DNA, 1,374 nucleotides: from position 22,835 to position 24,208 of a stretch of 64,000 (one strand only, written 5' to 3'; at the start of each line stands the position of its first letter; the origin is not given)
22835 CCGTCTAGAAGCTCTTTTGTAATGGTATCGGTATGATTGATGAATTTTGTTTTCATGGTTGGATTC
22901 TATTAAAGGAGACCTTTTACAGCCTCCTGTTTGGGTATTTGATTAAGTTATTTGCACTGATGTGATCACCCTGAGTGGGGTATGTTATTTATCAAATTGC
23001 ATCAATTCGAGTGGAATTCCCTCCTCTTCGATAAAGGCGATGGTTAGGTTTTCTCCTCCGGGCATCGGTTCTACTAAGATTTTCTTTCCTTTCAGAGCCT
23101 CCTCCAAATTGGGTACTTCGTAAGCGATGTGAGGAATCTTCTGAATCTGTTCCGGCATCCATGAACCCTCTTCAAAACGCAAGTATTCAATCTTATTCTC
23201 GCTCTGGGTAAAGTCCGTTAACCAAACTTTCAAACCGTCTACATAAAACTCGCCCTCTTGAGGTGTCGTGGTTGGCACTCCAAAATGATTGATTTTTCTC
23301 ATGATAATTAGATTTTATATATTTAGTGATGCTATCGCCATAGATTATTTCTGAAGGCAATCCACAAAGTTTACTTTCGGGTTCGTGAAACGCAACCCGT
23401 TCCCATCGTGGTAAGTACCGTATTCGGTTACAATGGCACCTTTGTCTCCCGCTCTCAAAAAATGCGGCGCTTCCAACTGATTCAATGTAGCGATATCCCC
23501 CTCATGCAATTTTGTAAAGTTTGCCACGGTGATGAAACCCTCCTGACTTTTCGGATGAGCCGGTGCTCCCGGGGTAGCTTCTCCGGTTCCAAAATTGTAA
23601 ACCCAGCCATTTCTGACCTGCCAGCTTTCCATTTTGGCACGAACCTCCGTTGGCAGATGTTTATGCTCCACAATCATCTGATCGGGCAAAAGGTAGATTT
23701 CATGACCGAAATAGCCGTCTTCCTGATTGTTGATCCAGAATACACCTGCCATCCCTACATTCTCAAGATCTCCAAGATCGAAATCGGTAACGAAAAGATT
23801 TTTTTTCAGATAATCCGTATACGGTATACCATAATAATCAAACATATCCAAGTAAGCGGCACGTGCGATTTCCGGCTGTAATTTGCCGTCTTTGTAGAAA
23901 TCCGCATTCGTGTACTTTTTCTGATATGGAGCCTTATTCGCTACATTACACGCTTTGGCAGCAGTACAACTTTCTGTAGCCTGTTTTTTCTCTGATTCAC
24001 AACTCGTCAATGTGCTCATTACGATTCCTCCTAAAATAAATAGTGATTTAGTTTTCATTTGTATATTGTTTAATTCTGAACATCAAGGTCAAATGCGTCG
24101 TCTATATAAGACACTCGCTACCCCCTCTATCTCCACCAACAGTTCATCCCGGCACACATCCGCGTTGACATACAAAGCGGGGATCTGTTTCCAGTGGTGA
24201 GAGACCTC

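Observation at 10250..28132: A 17 kb co-directional cluster next to an IclR regulator mixes heme-c redox proteins, cytochrome c maturation, a kinase/thiolase module and a sulfatase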

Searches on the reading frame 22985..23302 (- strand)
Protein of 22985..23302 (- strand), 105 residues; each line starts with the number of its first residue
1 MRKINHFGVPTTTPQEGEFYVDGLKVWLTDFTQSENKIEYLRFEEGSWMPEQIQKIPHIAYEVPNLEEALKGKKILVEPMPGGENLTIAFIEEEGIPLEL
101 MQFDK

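Call 3: search_protein_families(library=pfam, proteins=[window:22985-23302:-], max_evalue=0.01)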
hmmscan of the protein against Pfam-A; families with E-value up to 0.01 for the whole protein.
window:22985-23302:- (105 aa): 0 families

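Call 5: search_protein_families(library=ncbifam, proteins=[window:22985-23302:-], max_evalue=0.01)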
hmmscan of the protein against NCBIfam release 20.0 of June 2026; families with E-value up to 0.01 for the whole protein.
window:22985-23302:- (105 aa): 0 families

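Call 20: search_solved_structures(query=A2, max_evalue=10)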
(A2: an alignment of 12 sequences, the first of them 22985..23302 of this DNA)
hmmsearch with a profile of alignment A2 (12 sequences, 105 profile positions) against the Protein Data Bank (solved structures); distinct sequences matched with E-value up to 10: 10.
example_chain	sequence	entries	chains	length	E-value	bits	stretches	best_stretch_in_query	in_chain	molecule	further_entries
3hdp_A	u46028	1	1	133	0.0022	21.2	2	24-75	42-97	Glyoxalase-I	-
2qh0_A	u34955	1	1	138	0.0025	21.1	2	23-76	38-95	Lactoylglutathione lyase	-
5f6q_A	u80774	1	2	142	0.3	14.4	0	52-99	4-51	Metallothiol transferase FosB 2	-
5cwn_A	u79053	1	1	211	0.34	14.2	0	50-81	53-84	Designed helical repeat protein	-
4ir0_A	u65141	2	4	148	0.45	13.8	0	53-99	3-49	Metallothiol transferase FosB 2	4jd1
7n7g_A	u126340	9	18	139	0.55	13.5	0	52-101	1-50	Metallothiol transferase FosB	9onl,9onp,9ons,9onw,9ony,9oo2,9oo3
9u42_A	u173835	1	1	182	0.58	13.4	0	55-76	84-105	Glyoxalase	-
9onv_A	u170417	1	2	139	0.61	13.4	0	52-100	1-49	Metallothiol transferase FosB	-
7sqk_B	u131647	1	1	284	0.76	13.1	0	51-80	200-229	HAUS augmin-like complex subunit 2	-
7aih_BM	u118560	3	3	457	1.8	11.8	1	38-77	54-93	mL70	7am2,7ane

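Call 58: find_homologous_proteins(query=window:22985-23302:-, max_evalue=0.001)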
Query window:22985-23302:- (105 aa): 440 proteins with E <= 0.001 among 441 candidates; the best 120 are listed.
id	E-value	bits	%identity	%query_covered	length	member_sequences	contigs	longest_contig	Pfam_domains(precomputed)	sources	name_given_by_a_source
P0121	1.2e-64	233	100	100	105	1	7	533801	-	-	-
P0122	3.3e-55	203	86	100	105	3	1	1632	-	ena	-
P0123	1.3e-50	188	83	100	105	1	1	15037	-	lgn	-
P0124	3.6e-50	186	79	98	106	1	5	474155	-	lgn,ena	-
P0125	3.8e-50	186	81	100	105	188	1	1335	-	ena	-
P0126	2.2e-49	184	78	100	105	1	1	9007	-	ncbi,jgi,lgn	-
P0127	3.8e-49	183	81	100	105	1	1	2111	-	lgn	-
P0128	3.9e-49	183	80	100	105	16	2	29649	-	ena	-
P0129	1.2e-48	181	79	99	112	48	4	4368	-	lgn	-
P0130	4.9e-48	180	79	100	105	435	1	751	-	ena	-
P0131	7.7e-48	179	74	100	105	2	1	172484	-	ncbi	-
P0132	2.0e-47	178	79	98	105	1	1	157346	-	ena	-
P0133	2.4e-47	177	79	99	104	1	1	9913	-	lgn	-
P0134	3.0e-47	177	75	100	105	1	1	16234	-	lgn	-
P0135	4.7e-47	176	75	100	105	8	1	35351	-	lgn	-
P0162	1.9e-43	165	72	100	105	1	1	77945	-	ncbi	ncbi:MAG: VOC family protein [Marinifilaceae bacterium]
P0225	8.8e-37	143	66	98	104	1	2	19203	-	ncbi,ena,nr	ncbi:MAG: hypothetical protein MI784_12610 [Cytophagales bacterium]|nr:hypothetical protein [Cytopha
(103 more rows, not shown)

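Call 61: find_encoding_contigs(protein=P0225, flank=10000, max_places=2)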
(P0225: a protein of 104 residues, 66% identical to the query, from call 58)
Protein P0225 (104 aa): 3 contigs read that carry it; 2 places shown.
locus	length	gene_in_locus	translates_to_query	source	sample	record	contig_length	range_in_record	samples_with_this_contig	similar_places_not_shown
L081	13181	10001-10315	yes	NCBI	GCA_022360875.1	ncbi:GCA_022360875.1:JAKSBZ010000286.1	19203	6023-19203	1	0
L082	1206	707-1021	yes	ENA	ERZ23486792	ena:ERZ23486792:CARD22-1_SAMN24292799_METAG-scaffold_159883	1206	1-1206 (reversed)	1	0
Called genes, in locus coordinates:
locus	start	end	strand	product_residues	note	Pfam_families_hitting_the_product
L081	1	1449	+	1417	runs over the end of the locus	PF20248:DUF6603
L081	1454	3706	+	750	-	-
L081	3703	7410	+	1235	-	-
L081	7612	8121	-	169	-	-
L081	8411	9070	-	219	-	PF03167:UDG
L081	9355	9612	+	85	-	-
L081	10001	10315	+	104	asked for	-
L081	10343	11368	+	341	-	PF02733:Dak1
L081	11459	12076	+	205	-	PF02734:Dak2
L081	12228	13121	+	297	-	PF01791:DeoC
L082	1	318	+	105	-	?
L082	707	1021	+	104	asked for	-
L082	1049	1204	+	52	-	?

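Call 62: find_encoding_contigs(protein=P0162, flank=10000, max_places=2)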
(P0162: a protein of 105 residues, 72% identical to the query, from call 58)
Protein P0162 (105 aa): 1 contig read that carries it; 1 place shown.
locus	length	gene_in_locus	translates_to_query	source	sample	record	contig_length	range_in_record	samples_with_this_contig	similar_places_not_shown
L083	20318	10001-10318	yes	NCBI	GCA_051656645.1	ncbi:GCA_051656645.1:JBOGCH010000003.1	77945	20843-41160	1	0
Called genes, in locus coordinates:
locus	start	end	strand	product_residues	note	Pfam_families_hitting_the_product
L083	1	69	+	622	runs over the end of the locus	PF13537:GATase_7 (faint)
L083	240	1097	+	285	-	PF01678:DAP_epimerase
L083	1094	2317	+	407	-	PF00155:Aminotran_1_2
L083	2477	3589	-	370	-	PF02481:DNA_processg_A, PF17782:WHD_DprA (weak)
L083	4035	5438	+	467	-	PF00245:Alk_phosphatase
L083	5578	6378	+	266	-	PF09339:HTH_IclR, PF01614:IclR_C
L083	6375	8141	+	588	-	PF25174:Beta-prop_THOC3 (faint), PF03150:CCP_MauG (faint)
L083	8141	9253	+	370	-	PF01042:Ribonuc_L-PSP (faint), PF21168:FkbO_Hyg5-like_N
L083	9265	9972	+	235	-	-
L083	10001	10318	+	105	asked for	-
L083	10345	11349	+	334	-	PF02733:Dak1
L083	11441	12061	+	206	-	PF02734:Dak2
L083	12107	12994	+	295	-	PF01791:DeoC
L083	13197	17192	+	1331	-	PF08305:NPCBM, PF18582:HZS_alpha, PF03781:FGE-sulfatase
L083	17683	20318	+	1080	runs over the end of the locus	PF13620:CarboxypepD_reg, PF13715:CarbopepD_reg_2, PF07715:Plug, PF00593:TonB_dep_Rec_b-barrel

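Call 87: predict_structure(alignment_id=A5)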
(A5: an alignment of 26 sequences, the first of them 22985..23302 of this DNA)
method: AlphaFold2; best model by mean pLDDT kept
length: 105 residues; sequences in the alignment: 26
mean_pLDDT: 95.9   pTM: 0.86
mean pLDDT of the five models: 95.9, 95.7, 95.5, 95.3, 95.0
residues with pLDDT >= 90: 99; 70-90: 5; 50-70: 1; < 50: 0
segments of 3 or more residues with pLDDT < 50: none
pLDDT, mean of each block of 10 residues (from residue 1): 96 97 95 97 96 97 97 97 93 97 89
secondary structure, 60 per line:
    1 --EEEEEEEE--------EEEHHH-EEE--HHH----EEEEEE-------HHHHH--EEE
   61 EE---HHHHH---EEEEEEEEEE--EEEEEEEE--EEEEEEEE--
elements in order: E3-10 E19-21 E26-28 E38-43 H51-55 E58-62 H66-70 E74-83 E86-93 E96-103

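Call 89: fold_search(model_id=the predicted structure, library=pdb)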
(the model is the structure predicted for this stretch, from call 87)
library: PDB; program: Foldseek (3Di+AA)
matches with E <= 10: 1206; with E <= 0.001: 7
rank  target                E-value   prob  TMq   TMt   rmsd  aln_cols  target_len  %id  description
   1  2r6u_D                2.3e-05  1.00  0.65  0.54   4.0       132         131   15  Crystal structure of gene product RHA04853 from Rhodococcus sp. RHA1 (released 2007-09-25)
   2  3oa4                  5.5e-05  1.00  0.74  0.58   3.9       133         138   23  CRYSTAL STRUCTURE OF hypothetical protein BH1468 from Bacillus halodurans C-125 (released 2010-08-18)
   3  2qh0                  4.4e-04  1.00  0.71  0.59   4.0       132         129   17  Crystal structure of a glyoxalase from clostridium acetobutylicum (released 2007-07-17)
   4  6qh4_B                5.9e-04  1.00  0.71  0.59   3.7       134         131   19  Crystal structure of human Methylmalonyl-CoA epimerase (MCEE) p.Arg143Cys variant (released 2019-02-27)
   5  6bu2_B                5.9e-04  1.00  0.64  0.48   4.6       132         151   19  Crystal structure of methylmalonyl-CoA epimerase from Mycobacterium tuberculosis (released 2018-12-12)
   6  3hdp                  7.6e-04  1.00  0.69  0.57   4.1       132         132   17  Crystal structure of the NI(II)-bound Glyoxalase-I from Clostridium acetobutylicum (released 2009-05-26)
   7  6bu2_A                7.6e-04  1.00  0.64  0.48   4.2       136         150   16  Crystal structure of methylmalonyl-CoA epimerase from Mycobacterium tuberculosis (released 2018-12-12)
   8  7x7l_B                1.2e-03  1.00  0.60  0.21   4.8       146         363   10  Crystal structure of ZmHPPD-Y13161 complex (released 2022-06-01)
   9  6qh4_D                1.3e-03  1.00  0.71  0.57   3.4       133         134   18  Crystal structure of human Methylmalonyl-CoA epimerase (MCEE) p.Arg143Cys variant (released 2019-02-27)
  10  3rmu_A                1.9e-03  1.00  0.71  0.57   3.8       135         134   18  Crystal structure of human Methylmalonyl-CoA epimerase, MCEE (released 2011-05-11)
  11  6qh4_C                2.2e-03  1.00  0.70  0.55   3.5       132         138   18  Crystal structure of human Methylmalonyl-CoA epimerase (MCEE) p.Arg143Cys variant (released 2019-02-27)
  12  1sp8_C                2.4e-03  1.00  0.48  0.16   9.6       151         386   12  4-Hydroxyphenylpyruvate Dioxygenase (released 2004-09-21)
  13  3zgj_A                2.5e-03  1.00  0.55  0.22   5.4       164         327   12  S221M V223F Y359A mutant of 4-Hydroxymandelate synthase from Streptomyces coelicolor (released 2013-10-30)
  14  1sp8_A                2.7e-03  1.00  0.51  0.17   8.3       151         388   12  4-Hydroxyphenylpyruvate Dioxygenase (released 2004-09-21)
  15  6j63_B                2.8e-03  1.00  0.49  0.17   7.9       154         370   13  Crystal structure of Arabidopsis thaliana HPPD complexed with NTBC (released 2019-02-06)
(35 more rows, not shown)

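Call 97: find_encoding_contigs(protein=P0121, flank=1000, max_places=3)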
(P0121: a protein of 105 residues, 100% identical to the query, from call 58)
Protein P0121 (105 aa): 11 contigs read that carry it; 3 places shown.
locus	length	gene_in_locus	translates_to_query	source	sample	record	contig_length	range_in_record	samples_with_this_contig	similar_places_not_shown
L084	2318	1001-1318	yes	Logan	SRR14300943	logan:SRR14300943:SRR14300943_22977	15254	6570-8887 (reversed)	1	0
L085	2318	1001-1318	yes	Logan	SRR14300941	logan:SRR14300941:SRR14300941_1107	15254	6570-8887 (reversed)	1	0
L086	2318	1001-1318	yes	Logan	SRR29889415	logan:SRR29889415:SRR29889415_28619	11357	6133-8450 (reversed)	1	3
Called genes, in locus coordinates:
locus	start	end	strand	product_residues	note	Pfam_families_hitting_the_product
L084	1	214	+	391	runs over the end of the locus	PF01042:Ribonuc_L-PSP (faint), PF21168:FkbO_Hyg5-like_N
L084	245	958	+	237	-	-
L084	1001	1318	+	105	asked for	-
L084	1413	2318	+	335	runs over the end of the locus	PF02733:Dak1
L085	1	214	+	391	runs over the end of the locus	PF01042:Ribonuc_L-PSP (faint), PF21168:FkbO_Hyg5-like_N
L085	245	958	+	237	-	-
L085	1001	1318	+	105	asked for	-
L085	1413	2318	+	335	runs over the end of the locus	PF02733:Dak1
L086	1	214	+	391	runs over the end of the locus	PF01042:Ribonuc_L-PSP (faint), PF21168:FkbO_Hyg5-like_N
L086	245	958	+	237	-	-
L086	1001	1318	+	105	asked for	-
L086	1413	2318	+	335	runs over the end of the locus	PF02733:Dak1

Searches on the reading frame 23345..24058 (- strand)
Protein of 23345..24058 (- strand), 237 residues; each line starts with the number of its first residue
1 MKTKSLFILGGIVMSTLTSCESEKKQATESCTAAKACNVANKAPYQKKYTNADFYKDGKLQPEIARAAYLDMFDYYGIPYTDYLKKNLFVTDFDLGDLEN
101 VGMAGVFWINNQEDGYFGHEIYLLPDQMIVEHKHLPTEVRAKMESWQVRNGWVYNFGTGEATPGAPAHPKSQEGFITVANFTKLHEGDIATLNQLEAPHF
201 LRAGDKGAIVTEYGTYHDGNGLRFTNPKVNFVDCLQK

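Call 3: search_protein_families(library=pfam, proteins=[window:23345-24058:-], max_evalue=0.01)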
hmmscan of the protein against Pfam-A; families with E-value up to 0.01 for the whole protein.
window:23345-24058:- (237 aa): 0 families

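Call 5: search_protein_families(library=ncbifam, proteins=[window:23345-24058:-], max_evalue=0.01)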
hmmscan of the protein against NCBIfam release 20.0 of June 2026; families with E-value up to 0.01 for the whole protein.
window:23345-24058:- (237 aa): 0 families

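Call 21: search_solved_structures(query=A3, max_evalue=10)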
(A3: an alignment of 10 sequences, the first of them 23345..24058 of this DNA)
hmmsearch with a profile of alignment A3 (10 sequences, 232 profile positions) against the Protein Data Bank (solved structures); distinct sequences matched with E-value up to 10: 9.
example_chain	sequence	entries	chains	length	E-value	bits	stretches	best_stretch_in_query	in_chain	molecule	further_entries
7nzo_AAA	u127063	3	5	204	6e-20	75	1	65-230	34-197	D-lyxose/D-mannose family sugar isomerase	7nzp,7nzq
2y0o_A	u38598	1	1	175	4.3e-14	55.8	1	76-229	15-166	PROBABLE D-LYXOSE KETOL-ISOMERASE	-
6ft5_A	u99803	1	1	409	0.032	17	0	141-175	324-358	alphaRep A3_A3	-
6fsq_A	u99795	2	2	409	0.33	13.6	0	141-175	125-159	alphaRep A3_bGFPD | A3_bGFPD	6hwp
8sw0_A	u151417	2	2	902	0.4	13.4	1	47-103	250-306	Puromycin-sensitive aminopeptidase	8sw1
9o5k_G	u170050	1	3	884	0.43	13.3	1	47-103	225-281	Puromycin-sensitive aminopeptidase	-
6gwd_G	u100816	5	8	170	0.99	12.1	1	142-176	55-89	iiH5 ALPHAREP | iih5 Alpha Repeating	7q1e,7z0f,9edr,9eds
2g29_A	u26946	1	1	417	1.1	12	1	73-127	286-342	Nitrate transport protein nrtA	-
3ltj_A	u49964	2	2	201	1.7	11.3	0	142-176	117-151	AlphaRep-4 | bA3-2: binder of A3 protein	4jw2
